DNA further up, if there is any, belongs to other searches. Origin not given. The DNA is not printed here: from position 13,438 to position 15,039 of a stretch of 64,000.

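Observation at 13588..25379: A twelve-gene overlapped operon combines a LeuA-like synthase, two different 2-oxoacid:ferredoxin oxidoreductases, CoA enzymes and a LeuCD-like dehydratase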

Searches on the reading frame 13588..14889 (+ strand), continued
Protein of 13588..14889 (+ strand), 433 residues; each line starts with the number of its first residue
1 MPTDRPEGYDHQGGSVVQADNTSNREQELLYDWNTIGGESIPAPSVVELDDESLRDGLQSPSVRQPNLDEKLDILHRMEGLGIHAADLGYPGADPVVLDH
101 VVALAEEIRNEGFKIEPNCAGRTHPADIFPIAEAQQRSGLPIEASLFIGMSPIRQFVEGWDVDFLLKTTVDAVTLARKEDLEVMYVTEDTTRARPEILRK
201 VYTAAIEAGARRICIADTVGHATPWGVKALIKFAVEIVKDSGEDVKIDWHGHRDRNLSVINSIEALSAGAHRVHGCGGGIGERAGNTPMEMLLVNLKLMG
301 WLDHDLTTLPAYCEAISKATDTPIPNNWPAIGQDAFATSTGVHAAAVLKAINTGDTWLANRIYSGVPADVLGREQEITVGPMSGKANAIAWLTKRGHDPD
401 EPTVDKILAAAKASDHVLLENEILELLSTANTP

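Call 40: find_homologous_proteins(query=L054:19773-20912:+, max_evalue=1e-60)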
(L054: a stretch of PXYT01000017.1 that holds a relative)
Query L054:19773-20912:+ (380 aa): 6098 proteins with E <= 1e-60 among 8000 candidates; the best 120 are listed.
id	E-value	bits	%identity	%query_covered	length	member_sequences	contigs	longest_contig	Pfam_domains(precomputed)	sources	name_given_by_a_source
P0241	4.9e-245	831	100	100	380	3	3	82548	PF02803.25,PF00108.30,PF22691.3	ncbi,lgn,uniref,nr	ncbi:MAG: thiolase [Sulfobacillus benefaciens]|uniref:Thiolase n=1 Tax=Sulfobacillus benefaciens Tax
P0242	2.3e-232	789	95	100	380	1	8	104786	PF02803.25,PF00109.33,PF00108.30,PF22691.3,PF02801.29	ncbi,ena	-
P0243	9.3e-227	770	93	100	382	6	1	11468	PF02803.25,PF00108.30,PF22691.3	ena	-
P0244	1.9e-216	737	87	100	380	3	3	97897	PF02803.25,PF00109.33,PF00108.30,PF22691.3,PF02801.29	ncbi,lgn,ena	-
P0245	1.0e-213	728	87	100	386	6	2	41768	PF02803.25,PF00109.33,PF00108.30,PF22691.3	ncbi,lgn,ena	-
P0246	2.2e-199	680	83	100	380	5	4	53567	PF08545.17,PF02803.25,PF00108.30,PF22691.3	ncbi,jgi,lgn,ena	jgi:acetyl-CoA acetyltransferase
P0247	1.7e-185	635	76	100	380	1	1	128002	PF02803.25,PF00108.30,PF22691.3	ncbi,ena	-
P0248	2.4e-185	634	77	100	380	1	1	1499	PF02803.25,PF00108.30,PF22691.3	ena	-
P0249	3.3e-184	630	77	100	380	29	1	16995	PF02803.25,PF00108.30,PF22691.3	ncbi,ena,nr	ncbi:MAG: thiolase family protein [Actinomycetota bacterium]|nr:thiolase family protein [Actinomycet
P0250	6.5e-184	629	76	99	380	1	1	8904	PF02803.25,PF00108.30,PF22691.3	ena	-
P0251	1.6e-183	628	76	99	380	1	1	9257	PF02803.25,PF00108.30,PF22691.3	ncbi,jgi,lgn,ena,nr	ncbi:MAG TPA: thiolase family protein [Candidatus Dormibacteraeota bacterium]|nr:thiolase family pro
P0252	3.3e-183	627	75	100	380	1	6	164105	PF02803.25,PF00108.30,PF22691.3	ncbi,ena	-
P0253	1.1e-182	625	76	100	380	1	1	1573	PF02803.25,PF00109.33,PF00108.30,PF22691.3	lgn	-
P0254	4.0e-182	624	76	100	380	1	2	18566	PF02803.25,PF00108.30,PF22691.3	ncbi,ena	-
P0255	4.1e-182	624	75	100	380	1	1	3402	PF02803.25,PF00108.30,PF22691.3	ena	-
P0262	3.2e-180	617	76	100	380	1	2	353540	PF02803.25,PF00109.33,PF00108.30,PF22691.3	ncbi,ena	-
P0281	2.5e-158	545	67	100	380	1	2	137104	PF02803.25,PF00109.33,PF00108.30,PF22691.3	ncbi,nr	ncbi:MAG: thiolase family protein [Armatimonadota bacterium]|nr:thiolase family protein [Armatimonad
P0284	1.8e-156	539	66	100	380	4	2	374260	PF02803.25,PF00109.33,PF00108.30,PF22691.3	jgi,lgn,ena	-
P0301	1.3e-154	533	67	99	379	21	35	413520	PF02803.25,PF00109.33,PF00108.30,PF22691.3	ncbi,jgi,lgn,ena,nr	ncbi:MAG: thiolase family protein [Armatimonadota bacterium]|nr:thiolase family protein [Armatimonad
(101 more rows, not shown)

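Call 41: find_encoding_contigs(protein=P0241, flank=10000, max_places=2)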
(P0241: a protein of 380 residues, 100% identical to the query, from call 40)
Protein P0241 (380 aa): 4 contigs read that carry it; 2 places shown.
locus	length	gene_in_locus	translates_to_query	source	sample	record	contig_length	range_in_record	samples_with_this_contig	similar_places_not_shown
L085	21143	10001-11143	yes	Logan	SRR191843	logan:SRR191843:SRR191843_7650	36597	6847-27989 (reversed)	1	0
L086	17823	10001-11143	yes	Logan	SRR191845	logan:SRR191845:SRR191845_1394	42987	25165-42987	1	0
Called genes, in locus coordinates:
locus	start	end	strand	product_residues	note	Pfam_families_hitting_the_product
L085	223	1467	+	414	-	PF00682:HMGL-like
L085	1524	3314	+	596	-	PF01855:POR_N, PF02775:TPP_enzyme_C, PF12797:Fer4_2 (faint), PF00037:Fer4 (weak)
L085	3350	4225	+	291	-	PF01558:POR, PF17179:Fer4_22 (faint), PF13484:Fer4_16 (faint), PF13237:Fer4_10, PF14697:Fer4_21 (weak), PF12838:Fer4_7, PF13187:Fer4_9 (weak), PF00037:Fer4 (weak), +4 more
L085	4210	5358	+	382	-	PF01855:POR_N, PF17147:PFOR_II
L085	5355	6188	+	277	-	PF02775:TPP_enzyme_C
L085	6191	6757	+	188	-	PF01558:POR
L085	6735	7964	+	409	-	PF02515:CoA_transf_3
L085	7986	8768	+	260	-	PF00378:ECH_1, PF16113:ECH_2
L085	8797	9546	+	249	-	PF00106:adh_short, PF08659:KR, PF13561:adh_short_C2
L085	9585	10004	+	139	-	PF12172:zf-ChsH2, PF01796:OB_ChsH2_C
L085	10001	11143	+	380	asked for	PF00108:Thiolase_N, PF02803:Thiolase_C, PF22691:Thiolase_C_1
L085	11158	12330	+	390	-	PF04303:PrpF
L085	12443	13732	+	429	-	PF07690:MFS_1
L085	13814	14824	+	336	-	PF01494:FAD_binding_3 (faint), PF03486:HI0933_like (faint), PF12831:FAD_oxidored (weak), PF13450:NAD_binding_8 (weak), PF13738:Pyr_redox_3, PF13434:Lys_Orn_oxgnase (faint), PF07992:Pyr_redox_2, PF00070:Pyr_redox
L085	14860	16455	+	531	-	PF00501:AMP-binding, PF13193:AMP-binding_C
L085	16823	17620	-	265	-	PF00753:Lactamase_B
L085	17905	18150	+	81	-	-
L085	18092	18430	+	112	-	-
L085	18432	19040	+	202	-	-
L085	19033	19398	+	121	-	-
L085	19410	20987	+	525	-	PF01446:Rep_1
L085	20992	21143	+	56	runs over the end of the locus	-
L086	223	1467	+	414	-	PF00682:HMGL-like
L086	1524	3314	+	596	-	PF01855:POR_N, PF02775:TPP_enzyme_C, PF12797:Fer4_2 (faint), PF00037:Fer4 (weak)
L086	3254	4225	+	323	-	PF01558:POR, PF17179:Fer4_22 (faint), PF13484:Fer4_16 (faint), PF12838:Fer4_7, PF13187:Fer4_9 (weak), PF13237:Fer4_10 (weak), PF14697:Fer4_21 (weak), PF00037:Fer4 (weak), +4 more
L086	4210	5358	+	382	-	PF01855:POR_N, PF17147:PFOR_II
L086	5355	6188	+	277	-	PF02775:TPP_enzyme_C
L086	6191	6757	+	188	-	PF01558:POR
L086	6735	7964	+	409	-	PF02515:CoA_transf_3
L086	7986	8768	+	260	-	PF00378:ECH_1, PF16113:ECH_2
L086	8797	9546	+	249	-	PF00106:adh_short, PF08659:KR, PF13561:adh_short_C2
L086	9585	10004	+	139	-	PF12172:zf-ChsH2, PF01796:OB_ChsH2_C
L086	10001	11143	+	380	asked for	PF00108:Thiolase_N, PF02803:Thiolase_C, PF22691:Thiolase_C_1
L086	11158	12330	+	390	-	PF04303:PrpF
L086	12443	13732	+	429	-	PF07690:MFS_1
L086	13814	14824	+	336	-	PF01494:FAD_binding_3 (faint), PF03486:HI0933_like (faint), PF12831:FAD_oxidored (weak), PF13450:NAD_binding_8 (weak), PF13738:Pyr_redox_3, PF13434:Lys_Orn_oxgnase (faint), PF07992:Pyr_redox_2, PF00070:Pyr_redox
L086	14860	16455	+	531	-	PF00501:AMP-binding, PF13193:AMP-binding_C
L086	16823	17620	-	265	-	PF00753:Lactamase_B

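Call 42: find_encoding_contigs(protein=P0301, flank=10000, max_places=1)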
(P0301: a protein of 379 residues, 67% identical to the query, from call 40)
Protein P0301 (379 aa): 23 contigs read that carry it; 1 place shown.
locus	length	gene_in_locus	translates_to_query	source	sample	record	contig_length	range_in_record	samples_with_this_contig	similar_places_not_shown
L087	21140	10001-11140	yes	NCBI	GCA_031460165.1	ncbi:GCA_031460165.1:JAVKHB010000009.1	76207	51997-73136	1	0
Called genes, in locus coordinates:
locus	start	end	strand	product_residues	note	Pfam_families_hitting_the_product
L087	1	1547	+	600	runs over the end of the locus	PF01855:POR_N, PF02775:TPP_enzyme_C, PF14697:Fer4_21 (faint), PF12797:Fer4_2 (faint), PF12838:Fer4_7 (weak), PF13237:Fer4_10 (weak), PF00037:Fer4 (weak)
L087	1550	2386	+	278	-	PF01558:POR, PF13484:Fer4_16 (faint), PF12838:Fer4_7, PF12797:Fer4_2 (faint), PF13237:Fer4_10 (faint), PF00037:Fer4 (faint)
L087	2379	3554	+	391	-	PF01855:POR_N, PF17147:PFOR_II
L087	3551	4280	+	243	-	PF02775:TPP_enzyme_C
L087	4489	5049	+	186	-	PF01558:POR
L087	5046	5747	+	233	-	PF00440:TetR_N, PF17932:TetR_C_24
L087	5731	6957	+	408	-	PF02515:CoA_transf_3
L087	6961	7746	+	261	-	PF00378:ECH_1, PF16113:ECH_2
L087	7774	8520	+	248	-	PF00106:adh_short, PF08659:KR, PF13561:adh_short_C2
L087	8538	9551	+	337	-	PF13379:NMT1_2, PF09084:NMT1, PF16868:NMT1_3, PF12974:Phosphonate-bd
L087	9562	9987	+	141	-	PF12172:zf-ChsH2, PF01796:OB_ChsH2_C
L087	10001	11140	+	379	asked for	PF00108:Thiolase_N, PF00109:ketoacyl-synt (faint), PF02803:Thiolase_C, PF22691:Thiolase_C_1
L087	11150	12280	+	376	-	PF04303:PrpF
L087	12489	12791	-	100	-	PF07889:DUF1664 (faint)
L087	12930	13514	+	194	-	-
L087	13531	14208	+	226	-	PF13205:Big_5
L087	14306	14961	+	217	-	-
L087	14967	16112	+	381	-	PF03739:LptF_LptG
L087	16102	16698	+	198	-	PF06835:LptC (faint)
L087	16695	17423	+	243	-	PF03968:LptD_N (faint), PF13100:OstA_2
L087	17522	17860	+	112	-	PF03968:LptD_N (faint)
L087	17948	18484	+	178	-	PF07638:Sigma70_ECF, PF04542:Sigma70_r2, PF08281:Sigma70_r4_2, PF04545:Sigma70_r4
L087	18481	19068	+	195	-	PF13490:zf-HC2 (weak), PF22148:Fervidolysin_NPro-like (weak)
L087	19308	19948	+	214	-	-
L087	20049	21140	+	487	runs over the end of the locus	PF13620:CarboxypepD_reg (weak)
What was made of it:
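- On Bbs benzylsuccinate beta-oxidation system: None is present in the L085 or L087 clusters (calls 41, 42).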

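Call 54: search_protein_families(library=ncbifam, max_evalue=1e-15, proteins=[L085:14860-16452:+, L085:13814-14821:+, L054:26-796:+, L016:1420-2184:+, L016:16384-16923:-])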
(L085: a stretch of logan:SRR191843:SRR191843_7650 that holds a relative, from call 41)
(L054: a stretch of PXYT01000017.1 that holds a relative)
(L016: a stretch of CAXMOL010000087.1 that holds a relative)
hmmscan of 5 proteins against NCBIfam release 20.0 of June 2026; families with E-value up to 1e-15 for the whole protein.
L085:14860-16452:+ (531 aa): 93 families (the best 25 are shown)
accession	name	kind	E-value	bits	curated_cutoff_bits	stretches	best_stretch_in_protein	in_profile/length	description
TIGR02262.1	benz_CoA_lig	subfamily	1.8e-164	548.2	375.25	1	29-524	21-507/508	benzoate-CoA ligase family protein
NF004837.0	PRK06187.1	subfamily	5.3e-115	384.7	476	1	25-526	20-522/531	long-chain-fatty-acid--CoA ligase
NF053567.1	HBDA_AROS1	equivalog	3.3e-114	382.1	1000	1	3-524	4-517/523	3-hydroxybenzoate--CoA ligase HbdA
NF047394.1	AcylCoAsynMbcS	equivalog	1.1e-82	278.3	850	1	34-526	32-520/525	acyl-CoA synthetase MbcS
NF006182.0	PRK08316.1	subfamily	3.2e-82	276.7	663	1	27-525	25-516/523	fatty acyl-CoA synthetase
NF003313.0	PRK04319.1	equivalog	3e-81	273.4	729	1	16-523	49-558/574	acetate--CoA ligase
NF004114.0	PRK05605.1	equivalog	9.6e-80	268.5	766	1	172-526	213-569/575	long-chain-fatty-acid--CoA ligase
NF005702.0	PRK07514.1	subfamily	1.2e-76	258.1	558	1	25-525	15-499/506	malonyl-CoA synthase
NF009233.0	PRK12583.1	subfamily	8.7e-75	252.2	832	1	27-527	32-551/558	fatty acid CoA ligase family protein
NF006181.0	PRK08314.1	subfamily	3.1e-72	243.6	705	1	28-527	39-555/563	long-chain-fatty-acid--CoA ligase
NF004716.0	PRK06060.1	equivalog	9e-71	239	1228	1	180-525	145-489/705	p-hydroxybenzoic acid--AMP ligase FadD22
NF004808.0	PRK06155.1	equivalog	3e-70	237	722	1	27-527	35-523/542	ATP-dependent acyl-CoA ligase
NF005307.0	PRK06839.1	equivalog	4.7e-69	233.3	748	1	28-524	17-491/496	o-succinylbenzoate--CoA ligase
NF005676.0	PRK07470.1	equivalog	1.7e-65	221.7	774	1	26-528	33-531/544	acyl-CoA synthetase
NF052269.1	Staph_lig_FadD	equivalog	2e-64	217.8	650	1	170-524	140-491/499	long-chain-fatty-acid--CoA ligase FadD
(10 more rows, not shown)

L085:13814-14821:+ (336 aa): 6 families
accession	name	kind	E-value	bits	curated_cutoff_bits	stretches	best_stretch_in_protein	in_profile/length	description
TIGR01292.1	TRX_reduct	equivalog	2.3e-46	158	343.45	1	6-301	2-290/300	thioredoxin-disulfide reductase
TIGR03140.1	AhpF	equivalog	1.2e-32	113.1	502.9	1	3-300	211-501/515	alkyl hydroperoxide reductase subunit F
TIGR03143.1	AhpF_homolog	hypoth_equivalog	2.3e-22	79.3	687.65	1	4-286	4-283/555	putative alkyl hydroperoxide reductase F subunit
NF007614.0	PRK10262.1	equivalog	6.1e-19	68.3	644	1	2-300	4-303/321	thioredoxin-disulfide reductase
TIGR04018.1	Bthiol_YpdA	hypoth_equivalog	5.7e-18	64.8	339.9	0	80-287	86-290/316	YpdA family putative bacillithiol disulfide reductase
NF009409.0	PRK12770.1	subfamily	2e-16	60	343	0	148-292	170-332/360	putative glutamate synthase subunit beta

L054:26-796:+ (257 aa): 1 family
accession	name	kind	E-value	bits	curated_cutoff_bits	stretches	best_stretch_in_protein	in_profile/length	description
TIGR00898.1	2A0119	subfamily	1.5e-16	60.3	550.75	1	7-237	262-488/506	cation transport protein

L016:1420-2184:+ (255 aa): 0 families

L016:16384-16923:- (180 aa): 0 families

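Call 55: list_cluster_members(proteins=[P0242, P0244, P0245, P0246, P0247, P0252, P0262, P0284])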
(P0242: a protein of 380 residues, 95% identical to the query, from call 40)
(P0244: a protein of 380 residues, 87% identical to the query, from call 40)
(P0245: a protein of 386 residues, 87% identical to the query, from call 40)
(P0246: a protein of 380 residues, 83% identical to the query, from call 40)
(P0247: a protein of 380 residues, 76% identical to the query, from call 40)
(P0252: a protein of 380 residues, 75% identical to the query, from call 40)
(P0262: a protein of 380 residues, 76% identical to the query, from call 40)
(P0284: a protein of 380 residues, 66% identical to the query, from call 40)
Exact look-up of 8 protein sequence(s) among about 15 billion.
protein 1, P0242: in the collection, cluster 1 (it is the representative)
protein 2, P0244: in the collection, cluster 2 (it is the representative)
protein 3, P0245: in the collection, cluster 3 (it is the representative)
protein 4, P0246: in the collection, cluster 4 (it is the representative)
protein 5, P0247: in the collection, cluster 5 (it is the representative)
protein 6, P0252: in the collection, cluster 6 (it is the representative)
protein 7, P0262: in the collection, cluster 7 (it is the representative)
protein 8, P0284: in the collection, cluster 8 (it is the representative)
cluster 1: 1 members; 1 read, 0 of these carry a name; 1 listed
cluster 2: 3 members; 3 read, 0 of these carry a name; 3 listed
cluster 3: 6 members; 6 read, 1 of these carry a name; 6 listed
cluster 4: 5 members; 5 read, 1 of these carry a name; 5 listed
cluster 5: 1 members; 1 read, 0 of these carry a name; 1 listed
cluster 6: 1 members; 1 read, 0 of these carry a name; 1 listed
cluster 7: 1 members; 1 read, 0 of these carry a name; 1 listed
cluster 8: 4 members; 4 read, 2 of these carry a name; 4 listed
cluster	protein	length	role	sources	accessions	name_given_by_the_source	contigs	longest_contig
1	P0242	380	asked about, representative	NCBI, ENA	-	-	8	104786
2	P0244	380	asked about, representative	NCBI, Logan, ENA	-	-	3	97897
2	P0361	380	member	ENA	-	-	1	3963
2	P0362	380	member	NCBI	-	-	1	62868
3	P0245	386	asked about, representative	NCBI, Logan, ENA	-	-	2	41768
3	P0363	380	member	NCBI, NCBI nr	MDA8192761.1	MAG: thiolase family protein [Thermaerobacter sp.] | thiolase family protein [Thermaerobacter sp.]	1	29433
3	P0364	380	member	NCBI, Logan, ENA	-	-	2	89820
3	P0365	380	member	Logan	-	-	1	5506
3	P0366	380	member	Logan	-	-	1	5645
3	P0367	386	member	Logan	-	-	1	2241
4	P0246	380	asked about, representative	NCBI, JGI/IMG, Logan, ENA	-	acetyl-CoA acetyltransferase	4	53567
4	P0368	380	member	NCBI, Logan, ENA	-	-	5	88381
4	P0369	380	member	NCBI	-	-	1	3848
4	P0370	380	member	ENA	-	-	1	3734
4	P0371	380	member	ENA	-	-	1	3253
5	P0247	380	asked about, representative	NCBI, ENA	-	-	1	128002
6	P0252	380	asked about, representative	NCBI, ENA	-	-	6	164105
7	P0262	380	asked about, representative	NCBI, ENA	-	-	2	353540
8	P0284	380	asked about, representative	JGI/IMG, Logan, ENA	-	-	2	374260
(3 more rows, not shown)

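Call 66: search_protein_families(library=pfam, max_evalue=0.00001, proteins=[L021:11856-13409:-, L021:14550-16325:-, L021:13431-14240:+, L021:11226-11792:-, L023:18406-20721:+, L023:16994-17881:-, L023:99-1130:+, L023:1136-2293:+, L023:2799-3626:-, L022:15977-18265:+])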
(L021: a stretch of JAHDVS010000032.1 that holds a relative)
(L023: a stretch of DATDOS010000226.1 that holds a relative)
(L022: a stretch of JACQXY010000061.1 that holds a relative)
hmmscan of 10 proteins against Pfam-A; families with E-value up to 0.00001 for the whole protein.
L021:11856-13409:- (518 aa): 0 families

L021:14550-16325:- (592 aa): 0 families

L021:13431-14240:+ (270 aa): 0 families

L021:11226-11792:- (189 aa): 0 families

L023:18406-20721:+ (772 aa): 0 families

L023:16994-17881:- (296 aa): 0 families

L023:99-1130:+ (344 aa): 1 family
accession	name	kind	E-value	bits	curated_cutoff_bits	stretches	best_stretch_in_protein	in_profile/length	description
PF00296.26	Bac_luciferase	-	2.6e-61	208.1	27.9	1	21-314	21-314/314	Luciferase-like monooxygenase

L023:1136-2293:+ (386 aa): 4 families
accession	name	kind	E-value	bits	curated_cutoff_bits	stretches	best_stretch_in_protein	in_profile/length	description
PF00441.29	Acyl-CoA_dh_1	-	5.7e-35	121.1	22.4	1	231-379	1-149/150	Acyl-CoA dehydrogenase, C-terminal domain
PF02771.21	Acyl-CoA_dh_N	-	2.7e-28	99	22.9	1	7-115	2-112/113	Acyl-CoA dehydrogenase, N-terminal domain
PF02770.24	Acyl-CoA_dh_M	-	3.2e-18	66.1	33.3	1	121-217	1-95/97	Acyl-CoA dehydrogenase, middle domain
PF08028.16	Acyl-CoA_dh_2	-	4.1e-13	50.2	22.7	1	248-360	3-125/134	Acyl-CoA dehydrogenase, C-terminal domain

L023:2799-3626:- (276 aa): 0 families

L022:15977-18265:+ (763 aa): 1 family
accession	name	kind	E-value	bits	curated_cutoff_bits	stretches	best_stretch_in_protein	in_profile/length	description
PF13458.12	Peripla_BP_6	-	2.3e-06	28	31.7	1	390-601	15-205/343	Periplasmic binding protein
